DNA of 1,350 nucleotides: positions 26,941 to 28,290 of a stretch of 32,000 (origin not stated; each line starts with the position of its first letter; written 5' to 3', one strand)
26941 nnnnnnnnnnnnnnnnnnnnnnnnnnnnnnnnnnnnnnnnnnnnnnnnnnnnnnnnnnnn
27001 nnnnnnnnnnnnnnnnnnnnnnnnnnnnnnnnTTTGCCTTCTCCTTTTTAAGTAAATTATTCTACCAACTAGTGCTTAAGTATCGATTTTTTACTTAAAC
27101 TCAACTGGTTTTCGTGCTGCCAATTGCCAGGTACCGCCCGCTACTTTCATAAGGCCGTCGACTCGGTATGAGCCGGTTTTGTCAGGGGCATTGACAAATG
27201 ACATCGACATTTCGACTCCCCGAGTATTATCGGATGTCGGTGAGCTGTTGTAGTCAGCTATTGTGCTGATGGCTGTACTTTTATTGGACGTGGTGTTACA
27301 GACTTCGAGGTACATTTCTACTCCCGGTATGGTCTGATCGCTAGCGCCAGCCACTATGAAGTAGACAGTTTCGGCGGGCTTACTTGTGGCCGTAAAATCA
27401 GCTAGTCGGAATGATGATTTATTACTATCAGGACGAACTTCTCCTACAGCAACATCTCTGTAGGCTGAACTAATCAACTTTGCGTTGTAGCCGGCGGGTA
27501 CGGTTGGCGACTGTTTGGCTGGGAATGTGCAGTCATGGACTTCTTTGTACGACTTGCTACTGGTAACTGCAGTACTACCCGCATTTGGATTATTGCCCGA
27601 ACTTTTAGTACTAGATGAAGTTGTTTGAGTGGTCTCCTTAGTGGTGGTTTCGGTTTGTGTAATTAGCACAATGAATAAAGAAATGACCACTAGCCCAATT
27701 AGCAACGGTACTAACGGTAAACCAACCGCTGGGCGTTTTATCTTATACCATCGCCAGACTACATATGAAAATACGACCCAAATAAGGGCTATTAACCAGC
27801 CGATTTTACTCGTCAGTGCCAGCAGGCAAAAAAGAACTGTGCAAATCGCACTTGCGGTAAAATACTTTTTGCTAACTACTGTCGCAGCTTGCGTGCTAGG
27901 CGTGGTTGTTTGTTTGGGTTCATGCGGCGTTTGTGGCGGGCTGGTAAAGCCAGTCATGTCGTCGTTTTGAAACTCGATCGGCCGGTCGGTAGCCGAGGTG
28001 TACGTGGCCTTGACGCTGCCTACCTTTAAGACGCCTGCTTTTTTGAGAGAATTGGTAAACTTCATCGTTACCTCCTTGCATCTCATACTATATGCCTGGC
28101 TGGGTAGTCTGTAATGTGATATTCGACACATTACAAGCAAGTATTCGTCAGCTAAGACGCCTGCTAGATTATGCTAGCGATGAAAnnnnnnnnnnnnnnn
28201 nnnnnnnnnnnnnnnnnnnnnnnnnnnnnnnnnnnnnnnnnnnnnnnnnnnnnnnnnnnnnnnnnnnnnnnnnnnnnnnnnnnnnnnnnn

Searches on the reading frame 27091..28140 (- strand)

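Call 30: search_protein_families(library=pfam, max_evalue=0.001, proteins=[window:27091-28140:-])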
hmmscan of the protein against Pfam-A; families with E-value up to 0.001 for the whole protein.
window:27091-28140:- (349 aa): 2 families
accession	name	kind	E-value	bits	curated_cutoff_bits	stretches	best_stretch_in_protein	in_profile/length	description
PF11992.13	TgpA_N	-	0.00047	19.7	30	1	98-160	2-65/333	TgpA N-terminal domain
PF04932.20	Wzy_C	-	0.0005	20.3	31.7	1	101-172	5-72/149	O-Antigen ligase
